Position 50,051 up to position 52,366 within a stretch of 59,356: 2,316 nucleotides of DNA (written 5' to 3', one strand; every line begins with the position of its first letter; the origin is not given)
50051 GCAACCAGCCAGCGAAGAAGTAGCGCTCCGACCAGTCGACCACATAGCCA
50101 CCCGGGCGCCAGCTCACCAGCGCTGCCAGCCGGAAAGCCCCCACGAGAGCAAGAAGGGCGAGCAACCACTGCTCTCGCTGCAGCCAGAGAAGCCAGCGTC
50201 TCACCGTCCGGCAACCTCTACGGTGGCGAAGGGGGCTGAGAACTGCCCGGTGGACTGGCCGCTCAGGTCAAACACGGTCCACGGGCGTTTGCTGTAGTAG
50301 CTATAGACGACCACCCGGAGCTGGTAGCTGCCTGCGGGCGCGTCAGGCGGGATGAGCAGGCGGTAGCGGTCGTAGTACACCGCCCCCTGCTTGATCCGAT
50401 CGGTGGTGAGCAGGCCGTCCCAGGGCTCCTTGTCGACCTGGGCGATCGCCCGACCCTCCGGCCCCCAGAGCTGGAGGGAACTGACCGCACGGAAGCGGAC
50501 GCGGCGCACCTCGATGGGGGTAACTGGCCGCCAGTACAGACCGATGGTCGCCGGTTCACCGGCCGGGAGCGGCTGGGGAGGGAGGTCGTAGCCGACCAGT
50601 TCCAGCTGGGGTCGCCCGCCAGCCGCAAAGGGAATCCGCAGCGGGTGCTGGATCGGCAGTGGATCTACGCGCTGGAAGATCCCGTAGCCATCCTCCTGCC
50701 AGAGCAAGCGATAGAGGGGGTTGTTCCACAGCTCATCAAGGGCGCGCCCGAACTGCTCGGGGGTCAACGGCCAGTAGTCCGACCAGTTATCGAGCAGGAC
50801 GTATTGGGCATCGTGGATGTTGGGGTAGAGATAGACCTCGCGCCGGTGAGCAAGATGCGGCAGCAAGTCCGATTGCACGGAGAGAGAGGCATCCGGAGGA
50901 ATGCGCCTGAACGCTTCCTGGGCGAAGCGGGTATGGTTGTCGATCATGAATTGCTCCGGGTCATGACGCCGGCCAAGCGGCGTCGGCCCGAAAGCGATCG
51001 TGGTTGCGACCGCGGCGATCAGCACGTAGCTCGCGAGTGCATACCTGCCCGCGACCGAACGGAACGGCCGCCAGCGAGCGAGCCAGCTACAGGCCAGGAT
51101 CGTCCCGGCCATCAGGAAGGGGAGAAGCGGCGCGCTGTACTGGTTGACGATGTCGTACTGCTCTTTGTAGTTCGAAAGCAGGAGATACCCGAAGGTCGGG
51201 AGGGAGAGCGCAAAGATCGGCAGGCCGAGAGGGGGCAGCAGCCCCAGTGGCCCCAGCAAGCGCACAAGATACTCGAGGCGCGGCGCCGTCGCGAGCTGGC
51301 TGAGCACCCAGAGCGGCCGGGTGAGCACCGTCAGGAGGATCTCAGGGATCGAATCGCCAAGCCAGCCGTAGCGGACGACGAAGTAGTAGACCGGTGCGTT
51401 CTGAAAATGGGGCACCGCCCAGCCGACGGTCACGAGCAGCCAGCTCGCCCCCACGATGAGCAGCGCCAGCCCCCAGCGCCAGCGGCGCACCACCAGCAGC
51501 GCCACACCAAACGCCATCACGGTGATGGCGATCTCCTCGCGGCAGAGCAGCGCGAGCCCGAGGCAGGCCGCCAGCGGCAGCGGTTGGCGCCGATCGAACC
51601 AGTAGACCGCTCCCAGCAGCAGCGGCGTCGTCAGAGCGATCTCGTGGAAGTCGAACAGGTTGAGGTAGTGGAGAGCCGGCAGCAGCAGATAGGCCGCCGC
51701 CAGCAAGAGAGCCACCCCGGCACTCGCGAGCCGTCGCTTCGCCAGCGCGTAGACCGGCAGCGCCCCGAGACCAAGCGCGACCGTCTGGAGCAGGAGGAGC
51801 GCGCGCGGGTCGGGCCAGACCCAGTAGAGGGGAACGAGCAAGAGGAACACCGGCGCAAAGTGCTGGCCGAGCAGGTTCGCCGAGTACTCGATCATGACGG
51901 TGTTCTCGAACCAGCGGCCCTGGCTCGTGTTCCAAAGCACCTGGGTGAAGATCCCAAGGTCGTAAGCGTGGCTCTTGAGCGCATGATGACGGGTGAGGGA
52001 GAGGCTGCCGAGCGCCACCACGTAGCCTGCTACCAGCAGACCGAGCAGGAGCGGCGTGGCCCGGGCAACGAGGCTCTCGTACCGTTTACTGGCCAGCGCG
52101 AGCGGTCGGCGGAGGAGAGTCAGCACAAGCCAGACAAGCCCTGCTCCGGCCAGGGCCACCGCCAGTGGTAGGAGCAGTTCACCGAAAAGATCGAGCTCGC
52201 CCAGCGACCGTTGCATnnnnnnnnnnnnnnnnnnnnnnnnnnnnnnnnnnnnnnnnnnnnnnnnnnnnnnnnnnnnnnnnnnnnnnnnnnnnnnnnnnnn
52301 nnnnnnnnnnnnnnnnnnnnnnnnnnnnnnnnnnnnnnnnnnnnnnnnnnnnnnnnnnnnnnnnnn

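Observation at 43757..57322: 13.5-kb translationally coupled operon of six giant GT-C-like membrane proteins plus a methyltransferase: candidate undescribed envelope-glycan assembly system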

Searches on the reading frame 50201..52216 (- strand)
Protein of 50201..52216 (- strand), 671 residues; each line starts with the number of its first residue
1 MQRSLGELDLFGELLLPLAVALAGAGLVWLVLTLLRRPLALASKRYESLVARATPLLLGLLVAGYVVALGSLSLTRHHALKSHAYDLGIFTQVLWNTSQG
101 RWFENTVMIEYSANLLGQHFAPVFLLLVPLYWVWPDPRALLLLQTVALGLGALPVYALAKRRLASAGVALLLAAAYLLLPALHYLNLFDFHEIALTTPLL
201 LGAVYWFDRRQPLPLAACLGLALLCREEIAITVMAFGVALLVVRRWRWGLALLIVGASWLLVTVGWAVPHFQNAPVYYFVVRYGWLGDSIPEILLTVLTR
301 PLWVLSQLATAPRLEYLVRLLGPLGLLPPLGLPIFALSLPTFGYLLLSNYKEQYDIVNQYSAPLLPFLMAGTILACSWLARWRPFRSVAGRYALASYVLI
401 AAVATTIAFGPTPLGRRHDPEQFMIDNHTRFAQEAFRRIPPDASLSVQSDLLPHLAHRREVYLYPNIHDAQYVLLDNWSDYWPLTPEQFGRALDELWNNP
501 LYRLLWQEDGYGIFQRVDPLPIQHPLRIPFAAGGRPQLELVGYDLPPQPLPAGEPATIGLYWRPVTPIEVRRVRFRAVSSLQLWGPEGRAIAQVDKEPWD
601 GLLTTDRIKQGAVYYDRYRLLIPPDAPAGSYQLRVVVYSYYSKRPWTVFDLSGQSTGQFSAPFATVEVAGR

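Call 5: search_protein_families(library=pfam, proteins=[window:50201-52216:-], max_evalue=0.01)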
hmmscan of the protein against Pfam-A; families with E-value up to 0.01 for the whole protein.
window:50201-52216:- (671 aa): 1 family
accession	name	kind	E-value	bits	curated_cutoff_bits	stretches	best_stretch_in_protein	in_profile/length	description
PF09852.15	DUF2079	-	2.2e-82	278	28.2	1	76-511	1-457/459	Predicted membrane protein (DUF2079)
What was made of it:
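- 50201..52216 (-): G4: DUF2079 protein of 671 aa. It has a GT-C membrane domain, a periplasmic alpha/beta domain and a beta-sandwich. PF09852 E=2e-82 (call 5).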

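Call 6: search_protein_families(library=ncbifam, proteins=[window:50201-52216:-], max_evalue=0.01)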
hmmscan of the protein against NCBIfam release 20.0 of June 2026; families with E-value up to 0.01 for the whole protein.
window:50201-52216:- (671 aa): 1 family
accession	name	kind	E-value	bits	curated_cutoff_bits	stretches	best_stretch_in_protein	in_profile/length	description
NF046093.1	AZOBR_p60025_fam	subfamily_domain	0.00047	19.5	150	1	140-256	111-227/232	AZOBR_p60025 family cell surface glycopolymer formation protein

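Call 10: find_encoding_contigs(protein=window:50201-52216:-, flank=10000, max_places=6)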
Protein window:50201-52216:- (671 aa): no gene with exactly this product is on record in the collection.

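Call 13: search_solved_structures(query=window:50201-52216:-, max_evalue=1)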
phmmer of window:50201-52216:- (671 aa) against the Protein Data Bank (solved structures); distinct sequences matched with E-value up to 1: 0.

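Call 20: find_homologous_proteins(query=window:50201-52216:-, max_evalue=0.00001)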
Query window:50201-52216:- (671 aa): 140 proteins with E <= 0.00001 among 8000 candidates; the best 120 are listed.
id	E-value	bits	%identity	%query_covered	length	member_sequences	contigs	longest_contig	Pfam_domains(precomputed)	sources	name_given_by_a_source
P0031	0.0e+0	1505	100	100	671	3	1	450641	PF09852.16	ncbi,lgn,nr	ncbi:MAG: hypothetical protein KatS3mg061_0307 [Dehalococcoidia bacterium]|nr:MAG: hypothetical prot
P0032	0.0e+0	1130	74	100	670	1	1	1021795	PF09852.16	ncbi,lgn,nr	ncbi:MAG: hypothetical protein KatS3mg060_0028 [Dehalococcoidia bacterium]|nr:MAG: hypothetical prot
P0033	0.0e+0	1122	74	100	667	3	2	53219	PF09852.16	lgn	-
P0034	0.0e+0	1077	73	95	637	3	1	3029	PF09852.16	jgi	jgi:uncharacterized membrane protein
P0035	2.4e-252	857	58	100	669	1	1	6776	PF09852.16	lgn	-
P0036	2.7e-205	702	49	100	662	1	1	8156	PF09852.16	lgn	-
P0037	2.1e-193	662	48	100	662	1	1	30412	PF09852.16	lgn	-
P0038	1.1e-190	653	49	97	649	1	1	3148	PF09852.16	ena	-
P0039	1.7e-151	524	44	88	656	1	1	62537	PF09852.16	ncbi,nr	ncbi:MAG: DUF2079 domain-containing protein [Chloroflexi bacterium]|nr:DUF2079 domain-containing pro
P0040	7.8e-148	512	42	90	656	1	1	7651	PF09852.16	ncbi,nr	ncbi:MAG: DUF2079 domain-containing protein [Dehalococcoidia bacterium]|nr:DUF2079 domain-containing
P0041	1.8e-146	507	44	87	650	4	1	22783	PF09852.16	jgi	-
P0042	4.1e-121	423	39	90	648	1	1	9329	PF09852.16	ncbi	-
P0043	4.0e-119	417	47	69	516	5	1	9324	PF09852.16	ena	-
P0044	3.9e-116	407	39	93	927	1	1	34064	PF09852.16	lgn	-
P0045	7.2e-112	393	38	94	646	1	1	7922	PF09852.16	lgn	-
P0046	4.6e-111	390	39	87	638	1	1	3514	PF09852.16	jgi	jgi:uncharacterized membrane protein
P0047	1.2e-109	386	37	92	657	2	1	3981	PF09852.16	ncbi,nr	ncbi:MAG: DUF2079 domain-containing protein [Chloroflexi bacterium]|nr:DUF2079 domain-containing pro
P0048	2.8e-109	384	38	98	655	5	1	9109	PF09852.16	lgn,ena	-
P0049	5.9e-108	380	39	85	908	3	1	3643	PF09852.16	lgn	-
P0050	1.0e-107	379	37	97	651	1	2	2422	PF09852.16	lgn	-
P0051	3.0e-97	345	37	88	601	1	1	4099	PF09852.16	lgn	-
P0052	5.1e-95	337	40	86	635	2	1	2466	PF09852.16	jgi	jgi:uncharacterized membrane protein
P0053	1.3e-93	333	33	90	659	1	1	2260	PF09852.16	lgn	-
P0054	3.3e-93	331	41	67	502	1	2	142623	PF09852.16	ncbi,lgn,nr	ncbi:MAG: DUF2079 domain-containing protein [Chloroflexi bacterium]|nr:DUF2079 domain-containing pro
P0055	3.9e-85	305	35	86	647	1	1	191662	PF09852.16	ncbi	-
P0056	4.4e-85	304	34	86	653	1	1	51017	PF09852.16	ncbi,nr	ncbi:MAG: DUF2079 domain-containing protein [Bacteroidetes bacterium]|nr:DUF2079 domain-containing p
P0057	2.2e-77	279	34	83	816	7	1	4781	PF09852.16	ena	-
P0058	1.7e-75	273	36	70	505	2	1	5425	PF09852.16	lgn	-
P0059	2.0e-75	273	33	76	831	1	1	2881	PF09852.16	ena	-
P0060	1.1e-74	270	35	76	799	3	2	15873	PF09852.16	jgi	jgi:uncharacterized membrane protein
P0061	1.8e-73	266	34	77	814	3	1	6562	PF09852.16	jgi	jgi:uncharacterized membrane protein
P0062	1.6e-72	263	33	88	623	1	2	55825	PF09852.16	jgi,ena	-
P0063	2.8e-70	255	35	81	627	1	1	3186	PF09852.16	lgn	-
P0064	4.3e-70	255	38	65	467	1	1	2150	PF09852.16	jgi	jgi:uncharacterized membrane protein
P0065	3.1e-69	252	38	65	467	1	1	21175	PF09852.16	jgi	jgi:uncharacterized membrane protein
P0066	5.2e-69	251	38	61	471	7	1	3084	PF09852.16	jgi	jgi:uncharacterized membrane protein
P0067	6.7e-67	244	37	64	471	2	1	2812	PF09852.16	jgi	jgi:uncharacterized membrane protein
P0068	3.0e-66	242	36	65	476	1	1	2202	PF09852.16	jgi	jgi:uncharacterized membrane protein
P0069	7.9e-65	237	38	67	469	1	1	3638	PF09852.16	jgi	jgi:uncharacterized membrane protein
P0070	2.3e-64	236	38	69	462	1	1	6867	PF09852.16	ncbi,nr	ncbi:MAG TPA: DUF2079 domain-containing protein [Chloroflexota bacterium]|nr:DUF2079 domain-containi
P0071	2.5e-64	236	33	71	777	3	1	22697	PF09852.16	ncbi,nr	ncbi:MAG TPA: DUF2079 domain-containing protein [Caldilineae bacterium]|nr:DUF2079 domain-containing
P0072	1.7e-63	233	34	65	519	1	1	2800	PF09852.16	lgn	-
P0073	5.9e-63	231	37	67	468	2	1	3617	PF09852.16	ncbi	ncbi:MAG: DUF2079 domain-containing protein [Chloroflexota bacterium]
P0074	1.3e-62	230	38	69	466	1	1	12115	PF09852.16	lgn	-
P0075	1.6e-62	230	37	69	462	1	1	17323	PF09852.16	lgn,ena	-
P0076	3.3e-62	229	33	68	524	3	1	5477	PF09852.16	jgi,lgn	-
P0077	4.4e-62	228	38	68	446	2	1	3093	PF09852.16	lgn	-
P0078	1.2e-60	224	38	71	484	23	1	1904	PF09852.16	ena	-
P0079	2.8e-60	222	33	68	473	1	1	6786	PF09852.16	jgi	jgi:uncharacterized membrane protein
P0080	3.5e-60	222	38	63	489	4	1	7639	PF09852.16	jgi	jgi:uncharacterized membrane protein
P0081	1.1e-59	221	33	69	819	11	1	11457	PF09852.16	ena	-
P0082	2.3e-59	219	32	66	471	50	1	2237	PF09852.16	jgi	jgi:uncharacterized membrane protein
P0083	3.3e-59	219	36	67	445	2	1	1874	PF09852.16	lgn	-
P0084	4.7e-59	218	37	67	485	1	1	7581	PF09852.16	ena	-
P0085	6.4e-59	218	37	72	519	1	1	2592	PF09852.16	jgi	jgi:uncharacterized membrane protein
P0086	1.0e-58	217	36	68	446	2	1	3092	PF09852.16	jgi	jgi:uncharacterized membrane protein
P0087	2.8e-58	216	37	72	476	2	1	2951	PF09852.16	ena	-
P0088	5.7e-58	215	41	43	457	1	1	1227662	PF09852.16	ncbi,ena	-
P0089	5.7e-58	215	33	67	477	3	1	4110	PF09852.16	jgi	jgi:uncharacterized membrane protein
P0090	9.5e-58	214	35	62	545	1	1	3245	PF09852.16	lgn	-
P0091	1.8e-57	213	35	67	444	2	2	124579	PF09852.16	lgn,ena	-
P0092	2.1e-57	213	31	85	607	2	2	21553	PF09852.16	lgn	-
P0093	3.4e-57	212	31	77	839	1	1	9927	PF09852.16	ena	-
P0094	4.2e-57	212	37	68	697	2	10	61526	PF09852.16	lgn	-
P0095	5.2e-57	212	34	69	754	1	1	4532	PF09852.16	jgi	jgi:uncharacterized membrane protein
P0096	1.3e-56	210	32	68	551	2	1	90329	PF09852.16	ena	-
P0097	3.6e-56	209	36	69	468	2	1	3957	PF09852.16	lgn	-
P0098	8.8e-55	204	35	62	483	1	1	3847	PF09852.16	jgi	jgi:uncharacterized membrane protein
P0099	3.4e-54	202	33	75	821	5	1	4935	PF09852.16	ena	-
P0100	1.6e-53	200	35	64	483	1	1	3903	PF09852.16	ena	-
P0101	2.6e-52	196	35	62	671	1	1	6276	PF09852.16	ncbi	-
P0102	2.7e-52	196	35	60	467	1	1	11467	PF09852.16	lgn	-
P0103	2.3e-51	193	36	65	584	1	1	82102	PF09852.16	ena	-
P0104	2.2e-50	190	34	69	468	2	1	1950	PF09852.16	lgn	-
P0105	1.1e-49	187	39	27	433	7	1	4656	PF09852.16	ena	-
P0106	1.0e-48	184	32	60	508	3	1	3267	PF09852.16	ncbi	-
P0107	8.7e-48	181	30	77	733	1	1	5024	PF09852.16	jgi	-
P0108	3.3e-45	173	33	62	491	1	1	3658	PF09852.16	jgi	jgi:uncharacterized membrane protein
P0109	7.1e-45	172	32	66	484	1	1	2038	PF09852.16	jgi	jgi:uncharacterized membrane protein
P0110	1.1e-44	171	31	64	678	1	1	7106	PF09852.16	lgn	-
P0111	1.6e-44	170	36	61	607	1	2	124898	PF09852.16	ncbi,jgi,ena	-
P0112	6.0e-44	168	35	61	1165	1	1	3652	PF09852.16,PF03706.19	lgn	-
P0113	5.9e-42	162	34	68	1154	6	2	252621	PF09852.16,PF03706.19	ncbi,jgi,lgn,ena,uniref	ncbi:DUF2079 domain-containing protein [Candidatus Amarolinea aalborgensis]|uniref:DUF2079 domain-co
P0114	6.5e-42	162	29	78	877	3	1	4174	PF09852.16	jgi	jgi:uncharacterized membrane protein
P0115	7.1e-42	162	31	68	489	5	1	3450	PF09852.16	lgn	-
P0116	1.1e-41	161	36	65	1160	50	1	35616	PF09852.16,PF03706.19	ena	-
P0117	3.3e-41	159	31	60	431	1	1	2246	PF09852.16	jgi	jgi:uncharacterized membrane protein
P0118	5.9e-41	159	28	70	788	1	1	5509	PF09852.16,PF03706.19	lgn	-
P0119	1.2e-40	158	36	33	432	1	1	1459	PF09852.16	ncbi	-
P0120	1.3e-39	154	30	67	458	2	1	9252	PF09852.16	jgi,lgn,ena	-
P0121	2.8e-39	153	31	61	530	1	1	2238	PF09852.16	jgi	jgi:uncharacterized membrane protein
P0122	7.0e-39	152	32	67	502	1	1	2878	PF09852.16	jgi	jgi:uncharacterized membrane protein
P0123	9.9e-39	151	30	67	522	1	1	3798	PF09852.16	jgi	jgi:uncharacterized membrane protein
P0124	1.1e-38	151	34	60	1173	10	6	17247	PF09852.16,PF03706.19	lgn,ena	-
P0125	1.9e-38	150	33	49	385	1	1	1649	PF09852.16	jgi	jgi:uncharacterized membrane protein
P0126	5.2e-38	149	28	66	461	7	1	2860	PF09852.16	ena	-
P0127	3.3e-37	146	32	68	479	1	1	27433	PF09852.16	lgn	-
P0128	6.7e-37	145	33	61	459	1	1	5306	PF09852.16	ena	-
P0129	2.1e-36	143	29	60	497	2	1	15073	PF09852.16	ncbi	-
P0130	3.2e-36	143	27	68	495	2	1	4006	PF09852.16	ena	-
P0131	3.5e-36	143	30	65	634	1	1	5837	PF09852.16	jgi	jgi:uncharacterized membrane protein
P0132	4.0e-36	143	31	60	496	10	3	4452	PF09852.16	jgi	jgi:uncharacterized membrane protein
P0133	1.2e-35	141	35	51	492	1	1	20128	PF09852.16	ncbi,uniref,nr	ncbi:DUF2079 domain-containing protein [Candidatus Amarolinea dominans]|uniref:DUF2079 domain-contai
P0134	8.7e-35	138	28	69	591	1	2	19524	PF09852.16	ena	-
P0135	1.2e-34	138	30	61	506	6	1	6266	PF09852.16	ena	-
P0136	1.0e-33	135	34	48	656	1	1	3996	PF09852.16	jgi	jgi:uncharacterized membrane protein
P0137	3.9e-33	133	28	76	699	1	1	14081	PF09852.16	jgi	jgi:uncharacterized membrane protein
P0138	6.5e-33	132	30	62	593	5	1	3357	PF09852.16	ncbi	ncbi:MAG: hypothetical protein DRO46_04085, partial [Candidatus Hecatellales archaeon]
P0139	5.4e-32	129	28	70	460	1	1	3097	PF09852.16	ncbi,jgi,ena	jgi:uncharacterized membrane protein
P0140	1.6e-31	127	32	66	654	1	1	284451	PF09852.16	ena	-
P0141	5.9e-31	126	33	58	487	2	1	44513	PF09852.16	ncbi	ncbi:MAG: DUF2079 domain-containing protein [Cyanobium sp.]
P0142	8.9e-30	122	31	59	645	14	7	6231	PF09852.16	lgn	-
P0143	3.2e-29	120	30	61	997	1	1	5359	PF09852.16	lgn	-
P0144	1.2e-28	118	29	61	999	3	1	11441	PF09852.16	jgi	jgi:uncharacterized membrane protein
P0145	3.4e-28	116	29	69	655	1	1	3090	PF09852.16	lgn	-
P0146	3.4e-28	116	30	46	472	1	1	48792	PF09852.16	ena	-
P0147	3.9e-28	116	31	57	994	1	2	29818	PF09852.16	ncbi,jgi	jgi:uncharacterized membrane protein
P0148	8.8e-28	115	32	62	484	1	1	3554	PF09852.16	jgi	-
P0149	4.0e-27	113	34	32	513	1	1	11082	PF09852.16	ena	-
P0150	5.6e-27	112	29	62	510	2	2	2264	PF09852.16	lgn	-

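Call 21: find_encoding_contigs(protein=P0031, flank=10000, max_places=4)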
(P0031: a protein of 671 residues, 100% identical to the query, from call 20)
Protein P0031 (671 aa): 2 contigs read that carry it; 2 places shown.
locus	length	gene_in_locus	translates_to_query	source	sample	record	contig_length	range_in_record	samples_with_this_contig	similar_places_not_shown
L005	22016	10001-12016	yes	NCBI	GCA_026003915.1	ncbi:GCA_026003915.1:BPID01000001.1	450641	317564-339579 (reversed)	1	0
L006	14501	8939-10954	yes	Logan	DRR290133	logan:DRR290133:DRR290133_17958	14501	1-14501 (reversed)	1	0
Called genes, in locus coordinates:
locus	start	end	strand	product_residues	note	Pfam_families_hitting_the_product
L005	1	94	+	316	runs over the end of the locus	PF09594:GT87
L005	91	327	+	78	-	-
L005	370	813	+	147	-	PF23357:DUF7088 (weak), PF07689:KaiB (weak)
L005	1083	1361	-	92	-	PF00708:Acylphosphatase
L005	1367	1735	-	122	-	PF06262:Zincin_1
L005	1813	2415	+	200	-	PF00574:CLP_protease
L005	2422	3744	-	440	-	-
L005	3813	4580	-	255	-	PF06736:TMEM175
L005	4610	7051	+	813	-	PF13231:PMT_2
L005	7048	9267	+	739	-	-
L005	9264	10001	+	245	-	PF13489:Methyltransf_23, PF13847:Methyltransf_31, PF08241:Methyltransf_11, PF08242:Methyltransf_12, PF13649:Methyltransf_25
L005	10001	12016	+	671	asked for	PF09852:DUF2079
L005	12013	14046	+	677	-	PF13231:PMT_2 (weak)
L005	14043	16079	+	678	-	-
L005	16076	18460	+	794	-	PF09852:DUF2079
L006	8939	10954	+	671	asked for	PF09852:DUF2079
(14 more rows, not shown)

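Call 49: predict_structure(alignment_id=A1)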
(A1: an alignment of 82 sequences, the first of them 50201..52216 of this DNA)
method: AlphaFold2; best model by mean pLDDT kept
length: 671 residues; sequences in the alignment: 82
mean_pLDDT: 95.9   pTM: 0.93
mean pLDDT of the five models: 95.9, 95.5, 95.5, 95.3, 95.2
residues with pLDDT >= 90: 631; 70-90: 30; 50-70: 8; < 50: 2
segments of 3 or more residues with pLDDT < 50: none
pLDDT, mean of each block of 10 residues (from residue 1): 68 95 98 96 92 97 98 98 91 98 95 94 98 98 98 98 97 98 97 98 98 98 98 98 98 98 96 91 95 97 96 96 98 98 97 96 98 98 97 98 97 96 96 98 97 97 96 96 95 97 98 97 98 92 98 98 88 83 97 96 91 97 97 97 96 96 96 77
secondary structure, 60 per line:
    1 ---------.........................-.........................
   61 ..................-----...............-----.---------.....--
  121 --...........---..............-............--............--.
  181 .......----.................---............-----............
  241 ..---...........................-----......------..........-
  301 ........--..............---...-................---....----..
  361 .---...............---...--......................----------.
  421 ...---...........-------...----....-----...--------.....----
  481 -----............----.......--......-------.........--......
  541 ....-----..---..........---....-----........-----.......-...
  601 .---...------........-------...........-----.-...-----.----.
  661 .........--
elements in order: H10-34 H36-78 H84-98 H115-118 H123-133 H137-150 H152-163 H166-177 H180-187 H192-208 H212-223 H229-242 H246-272 H278-283 H290-299 H301-308 H311-324 H332-347 H351-354 H365-379 H388-409 H420-423 H427-437 E445-447 H452-455 E461-463 E472-476 H486-497 E502-508 E511-516 E524-532 E535-544 E555-564 H568-571 E577-584 E590-596 H598-601 E614-621 E629-639 E647-649 E660-669
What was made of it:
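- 50201..52216 (-): AF2 pLDDT 95.9, pTM 0.93 (call 49).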
